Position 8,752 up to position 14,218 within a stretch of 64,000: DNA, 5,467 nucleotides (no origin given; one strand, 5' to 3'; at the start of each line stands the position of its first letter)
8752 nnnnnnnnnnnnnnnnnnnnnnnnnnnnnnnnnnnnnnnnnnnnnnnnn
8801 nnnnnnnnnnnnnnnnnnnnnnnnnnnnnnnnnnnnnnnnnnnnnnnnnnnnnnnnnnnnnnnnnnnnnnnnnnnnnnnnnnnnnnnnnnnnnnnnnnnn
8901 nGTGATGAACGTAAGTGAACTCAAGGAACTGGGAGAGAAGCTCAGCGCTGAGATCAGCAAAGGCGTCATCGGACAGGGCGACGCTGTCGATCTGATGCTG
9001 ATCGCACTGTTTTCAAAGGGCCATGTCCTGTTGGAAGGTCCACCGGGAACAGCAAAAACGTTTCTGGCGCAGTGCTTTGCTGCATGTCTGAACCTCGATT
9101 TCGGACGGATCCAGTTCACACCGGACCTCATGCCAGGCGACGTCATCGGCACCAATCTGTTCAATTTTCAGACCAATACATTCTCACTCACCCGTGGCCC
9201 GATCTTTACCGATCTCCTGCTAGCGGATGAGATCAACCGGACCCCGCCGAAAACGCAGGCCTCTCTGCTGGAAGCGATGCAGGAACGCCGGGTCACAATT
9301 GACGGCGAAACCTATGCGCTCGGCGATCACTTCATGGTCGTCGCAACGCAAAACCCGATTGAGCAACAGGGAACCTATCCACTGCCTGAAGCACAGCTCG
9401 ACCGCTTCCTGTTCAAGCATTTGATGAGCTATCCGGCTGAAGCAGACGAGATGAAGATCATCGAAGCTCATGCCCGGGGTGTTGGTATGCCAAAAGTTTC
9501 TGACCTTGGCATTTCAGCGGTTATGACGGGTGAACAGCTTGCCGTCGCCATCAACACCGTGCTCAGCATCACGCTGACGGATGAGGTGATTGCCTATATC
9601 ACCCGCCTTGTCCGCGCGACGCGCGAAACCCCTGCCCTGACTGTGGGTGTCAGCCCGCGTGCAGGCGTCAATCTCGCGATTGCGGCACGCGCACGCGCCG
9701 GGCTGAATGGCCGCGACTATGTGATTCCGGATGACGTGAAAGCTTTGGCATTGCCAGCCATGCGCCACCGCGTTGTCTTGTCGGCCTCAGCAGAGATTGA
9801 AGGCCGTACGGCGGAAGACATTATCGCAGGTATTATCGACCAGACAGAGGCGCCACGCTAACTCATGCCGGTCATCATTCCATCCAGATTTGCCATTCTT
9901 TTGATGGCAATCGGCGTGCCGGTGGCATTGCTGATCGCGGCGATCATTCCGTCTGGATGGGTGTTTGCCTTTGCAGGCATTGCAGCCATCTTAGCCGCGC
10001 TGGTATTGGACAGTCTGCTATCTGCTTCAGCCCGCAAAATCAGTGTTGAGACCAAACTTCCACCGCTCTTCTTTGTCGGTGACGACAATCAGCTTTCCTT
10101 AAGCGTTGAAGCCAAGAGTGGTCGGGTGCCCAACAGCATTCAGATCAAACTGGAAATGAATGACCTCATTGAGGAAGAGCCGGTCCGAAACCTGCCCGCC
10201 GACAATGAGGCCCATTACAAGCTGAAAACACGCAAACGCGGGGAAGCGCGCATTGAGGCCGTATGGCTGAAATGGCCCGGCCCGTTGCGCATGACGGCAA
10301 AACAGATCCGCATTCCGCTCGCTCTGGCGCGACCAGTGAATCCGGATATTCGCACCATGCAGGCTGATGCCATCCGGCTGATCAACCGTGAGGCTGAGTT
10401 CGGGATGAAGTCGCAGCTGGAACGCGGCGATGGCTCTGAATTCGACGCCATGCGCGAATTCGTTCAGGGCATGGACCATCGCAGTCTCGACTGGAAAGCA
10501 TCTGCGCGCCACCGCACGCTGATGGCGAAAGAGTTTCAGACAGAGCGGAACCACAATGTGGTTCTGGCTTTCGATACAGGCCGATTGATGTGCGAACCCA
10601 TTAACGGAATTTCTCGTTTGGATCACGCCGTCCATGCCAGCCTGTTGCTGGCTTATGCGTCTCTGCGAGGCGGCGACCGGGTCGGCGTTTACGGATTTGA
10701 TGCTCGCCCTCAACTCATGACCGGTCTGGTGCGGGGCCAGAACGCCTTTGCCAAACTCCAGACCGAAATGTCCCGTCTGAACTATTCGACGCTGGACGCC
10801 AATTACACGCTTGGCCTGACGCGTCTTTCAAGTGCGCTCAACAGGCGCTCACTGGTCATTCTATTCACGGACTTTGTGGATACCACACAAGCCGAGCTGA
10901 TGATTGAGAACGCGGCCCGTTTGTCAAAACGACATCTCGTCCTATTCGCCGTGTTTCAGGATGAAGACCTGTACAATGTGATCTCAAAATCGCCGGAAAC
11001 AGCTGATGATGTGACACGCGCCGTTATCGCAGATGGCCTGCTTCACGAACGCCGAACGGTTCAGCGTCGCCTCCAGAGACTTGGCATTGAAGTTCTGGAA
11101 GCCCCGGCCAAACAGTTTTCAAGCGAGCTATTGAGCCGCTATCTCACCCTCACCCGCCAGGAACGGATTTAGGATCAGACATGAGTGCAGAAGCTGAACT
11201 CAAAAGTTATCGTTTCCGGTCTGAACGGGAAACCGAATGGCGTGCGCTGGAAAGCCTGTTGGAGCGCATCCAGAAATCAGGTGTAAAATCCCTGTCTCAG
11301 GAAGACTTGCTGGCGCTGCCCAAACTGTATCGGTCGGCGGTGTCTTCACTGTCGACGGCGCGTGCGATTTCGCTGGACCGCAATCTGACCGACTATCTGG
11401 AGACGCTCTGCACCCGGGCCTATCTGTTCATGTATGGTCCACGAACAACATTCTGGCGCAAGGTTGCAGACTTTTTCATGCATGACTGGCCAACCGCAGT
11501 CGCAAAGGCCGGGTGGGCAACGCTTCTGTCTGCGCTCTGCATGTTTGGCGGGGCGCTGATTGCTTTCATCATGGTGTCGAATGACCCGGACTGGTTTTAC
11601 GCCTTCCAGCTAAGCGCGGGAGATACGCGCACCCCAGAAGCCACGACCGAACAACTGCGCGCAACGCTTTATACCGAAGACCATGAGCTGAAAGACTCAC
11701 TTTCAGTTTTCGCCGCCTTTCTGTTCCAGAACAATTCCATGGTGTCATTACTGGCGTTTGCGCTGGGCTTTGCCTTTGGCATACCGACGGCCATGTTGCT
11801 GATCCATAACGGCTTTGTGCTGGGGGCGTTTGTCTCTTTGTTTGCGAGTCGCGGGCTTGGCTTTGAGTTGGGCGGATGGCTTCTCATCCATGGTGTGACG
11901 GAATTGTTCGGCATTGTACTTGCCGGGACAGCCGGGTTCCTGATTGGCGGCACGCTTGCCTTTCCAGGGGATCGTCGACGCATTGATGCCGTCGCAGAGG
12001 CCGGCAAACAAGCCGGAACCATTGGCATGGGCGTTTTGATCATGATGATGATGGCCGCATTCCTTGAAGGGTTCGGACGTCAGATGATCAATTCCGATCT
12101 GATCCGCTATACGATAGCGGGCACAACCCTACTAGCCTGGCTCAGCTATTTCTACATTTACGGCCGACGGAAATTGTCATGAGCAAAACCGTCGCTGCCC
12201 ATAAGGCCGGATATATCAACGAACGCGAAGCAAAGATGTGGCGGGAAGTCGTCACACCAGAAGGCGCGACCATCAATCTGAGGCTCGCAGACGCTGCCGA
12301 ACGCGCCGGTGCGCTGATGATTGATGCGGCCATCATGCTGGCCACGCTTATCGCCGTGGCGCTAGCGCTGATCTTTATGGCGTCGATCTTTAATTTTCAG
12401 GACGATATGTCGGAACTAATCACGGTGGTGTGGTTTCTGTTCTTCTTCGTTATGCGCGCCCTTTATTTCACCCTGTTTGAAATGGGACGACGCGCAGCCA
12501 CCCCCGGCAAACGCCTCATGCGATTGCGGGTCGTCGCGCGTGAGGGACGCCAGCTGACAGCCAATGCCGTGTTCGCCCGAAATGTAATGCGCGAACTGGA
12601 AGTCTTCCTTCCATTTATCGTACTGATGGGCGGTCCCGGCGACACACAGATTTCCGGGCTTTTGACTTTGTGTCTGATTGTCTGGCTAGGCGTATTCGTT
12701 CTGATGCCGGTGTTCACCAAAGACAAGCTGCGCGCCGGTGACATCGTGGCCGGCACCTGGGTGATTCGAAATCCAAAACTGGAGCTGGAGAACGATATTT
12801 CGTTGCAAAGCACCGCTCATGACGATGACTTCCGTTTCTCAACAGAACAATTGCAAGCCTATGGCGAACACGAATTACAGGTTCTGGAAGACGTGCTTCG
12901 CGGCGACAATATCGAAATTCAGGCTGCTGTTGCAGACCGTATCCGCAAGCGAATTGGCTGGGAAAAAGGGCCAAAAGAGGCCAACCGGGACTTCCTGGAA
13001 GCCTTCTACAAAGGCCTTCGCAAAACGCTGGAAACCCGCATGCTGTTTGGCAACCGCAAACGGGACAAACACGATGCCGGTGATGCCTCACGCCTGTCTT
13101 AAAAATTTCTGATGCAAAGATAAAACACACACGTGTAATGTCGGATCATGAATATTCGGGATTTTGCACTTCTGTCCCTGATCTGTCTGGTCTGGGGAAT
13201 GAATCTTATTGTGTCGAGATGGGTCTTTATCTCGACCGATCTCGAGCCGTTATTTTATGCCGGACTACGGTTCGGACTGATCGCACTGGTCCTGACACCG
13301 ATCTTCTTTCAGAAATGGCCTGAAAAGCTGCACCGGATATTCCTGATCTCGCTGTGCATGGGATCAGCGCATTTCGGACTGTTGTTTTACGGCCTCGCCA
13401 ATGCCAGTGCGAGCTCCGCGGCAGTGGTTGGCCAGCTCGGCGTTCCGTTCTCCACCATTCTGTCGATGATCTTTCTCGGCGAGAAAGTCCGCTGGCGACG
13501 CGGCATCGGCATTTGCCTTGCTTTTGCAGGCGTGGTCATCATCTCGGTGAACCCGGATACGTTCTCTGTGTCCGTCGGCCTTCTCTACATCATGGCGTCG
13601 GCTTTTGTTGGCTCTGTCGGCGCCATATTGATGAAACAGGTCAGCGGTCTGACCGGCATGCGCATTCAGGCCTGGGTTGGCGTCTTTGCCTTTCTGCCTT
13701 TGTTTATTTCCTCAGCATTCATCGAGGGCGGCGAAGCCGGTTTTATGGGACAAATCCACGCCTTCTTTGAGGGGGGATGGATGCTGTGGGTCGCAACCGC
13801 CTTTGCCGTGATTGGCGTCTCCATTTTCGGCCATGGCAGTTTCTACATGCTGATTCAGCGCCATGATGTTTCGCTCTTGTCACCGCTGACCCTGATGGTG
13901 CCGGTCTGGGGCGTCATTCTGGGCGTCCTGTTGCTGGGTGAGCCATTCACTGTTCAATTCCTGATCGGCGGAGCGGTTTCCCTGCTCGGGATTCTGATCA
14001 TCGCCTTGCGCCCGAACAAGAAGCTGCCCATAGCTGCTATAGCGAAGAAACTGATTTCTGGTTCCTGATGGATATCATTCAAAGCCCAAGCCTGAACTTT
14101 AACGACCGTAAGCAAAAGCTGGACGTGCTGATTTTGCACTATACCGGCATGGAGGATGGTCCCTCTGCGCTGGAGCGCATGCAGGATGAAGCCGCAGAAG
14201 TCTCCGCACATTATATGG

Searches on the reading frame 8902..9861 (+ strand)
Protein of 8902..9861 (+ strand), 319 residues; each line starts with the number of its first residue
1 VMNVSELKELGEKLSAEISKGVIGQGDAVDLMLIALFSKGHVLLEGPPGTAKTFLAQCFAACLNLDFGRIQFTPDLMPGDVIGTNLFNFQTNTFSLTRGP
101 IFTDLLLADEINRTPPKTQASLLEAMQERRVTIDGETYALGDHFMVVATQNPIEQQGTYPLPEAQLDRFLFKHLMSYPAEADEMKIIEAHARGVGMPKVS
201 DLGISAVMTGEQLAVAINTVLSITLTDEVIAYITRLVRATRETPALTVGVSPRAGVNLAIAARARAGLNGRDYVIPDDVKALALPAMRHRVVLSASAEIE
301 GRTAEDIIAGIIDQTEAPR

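Call 12: search_protein_families(library=pfam, proteins=[window:8902-9861:+])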
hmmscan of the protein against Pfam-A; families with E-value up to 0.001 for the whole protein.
window:8902-9861:+ (319 aa): 8 families
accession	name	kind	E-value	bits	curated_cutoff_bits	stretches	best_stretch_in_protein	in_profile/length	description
PF07726.17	AAA_3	-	1.5e-62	209.7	27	1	41-171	1-131/131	ATPase family associated with various cellular activities (AAA)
PF17863.7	AAA_lid_2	-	2.9e-22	78.6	22.7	1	238-309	1-72/74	AAA lid domain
PF07728.20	AAA_5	-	7.1e-15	55.7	22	1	41-169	1-139/139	AAA domain (dynein-related subfamily)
PF20030.5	bpMoxR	-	1.2e-10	41.3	27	1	14-178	6-169/205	MoxR domain in the MoxR-vWA-beta-propeller ternary systems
PF01078.27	Mg_chelatase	-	4.6e-06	26.6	20.3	1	21-63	4-46/207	Magnesium chelatase, subunit ChlI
PF00158.32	Sigma54_activat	-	8.5e-06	26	20.2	1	38-154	21-146/168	Sigma-54 interaction domain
PF05496.18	RuvB_N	-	8.4e-05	22.8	27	1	40-133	34-115/159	Holliday junction DNA helicase RuvB P-loop domain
PF00004.35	AAA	-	0.00014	22.8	21.2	1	42-152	1-110/131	ATPase family associated with various cellular activities (AAA)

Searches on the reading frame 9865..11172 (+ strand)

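Call 12: search_protein_families(library=pfam, proteins=[window:9865-11172:+])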
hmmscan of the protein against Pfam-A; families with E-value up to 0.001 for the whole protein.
window:9865-11172:+ (435 aa): 2 families
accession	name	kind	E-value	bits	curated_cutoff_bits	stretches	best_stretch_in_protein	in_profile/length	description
PF01882.25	DUF58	-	9.8e-22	77.6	23.4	1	196-366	2-171/216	Protein of unknown function DUF58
PF13519.12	VWA_2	-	1.3e-06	29.5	27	1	232-337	1-106/107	von Willebrand factor type A domain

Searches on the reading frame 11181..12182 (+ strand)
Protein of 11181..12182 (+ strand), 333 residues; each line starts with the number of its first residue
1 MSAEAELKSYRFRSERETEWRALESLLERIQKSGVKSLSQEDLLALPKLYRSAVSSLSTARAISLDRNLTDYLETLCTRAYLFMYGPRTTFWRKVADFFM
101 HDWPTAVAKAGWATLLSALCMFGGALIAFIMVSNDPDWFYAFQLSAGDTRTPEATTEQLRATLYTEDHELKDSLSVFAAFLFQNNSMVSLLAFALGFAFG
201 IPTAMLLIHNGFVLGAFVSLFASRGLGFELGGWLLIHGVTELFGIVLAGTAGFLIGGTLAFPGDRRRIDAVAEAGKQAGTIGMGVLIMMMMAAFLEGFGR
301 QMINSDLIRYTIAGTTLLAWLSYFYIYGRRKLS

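Call 12: search_protein_families(library=pfam, proteins=[window:11181-12182:+])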
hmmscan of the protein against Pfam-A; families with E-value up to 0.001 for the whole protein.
window:11181-12182:+ (333 aa): 1 family
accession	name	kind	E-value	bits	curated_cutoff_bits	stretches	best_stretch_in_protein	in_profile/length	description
PF01944.22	SpoIIM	-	1.1e-31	110.4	26.9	1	118-298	2-160/163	Stage II sporulation protein M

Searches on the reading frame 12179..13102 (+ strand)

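Call 12: search_protein_families(library=pfam, proteins=[window:12179-13102:+])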
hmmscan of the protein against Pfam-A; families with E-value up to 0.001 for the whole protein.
window:12179-13102:+ (307 aa): 1 family
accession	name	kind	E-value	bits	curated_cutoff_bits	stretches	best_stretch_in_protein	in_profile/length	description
PF06271.18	RDD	-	4.8e-18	66.2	24.1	1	37-192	2-137/137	RDD family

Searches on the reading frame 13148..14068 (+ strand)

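Call 12: search_protein_families(library=pfam, proteins=[window:13148-14068:+])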
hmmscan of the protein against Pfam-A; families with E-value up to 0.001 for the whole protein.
window:13148-14068:+ (306 aa): 2 families
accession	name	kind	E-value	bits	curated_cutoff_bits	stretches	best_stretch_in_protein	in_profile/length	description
PF00892.27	EamA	-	7.7e-27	94.7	28.2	2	8-133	6-134/135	EamA-like transporter family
PF03151.22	TPT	-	2.3e-05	24.3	30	1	60-284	64-289/291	Triose-phosphate Transporter family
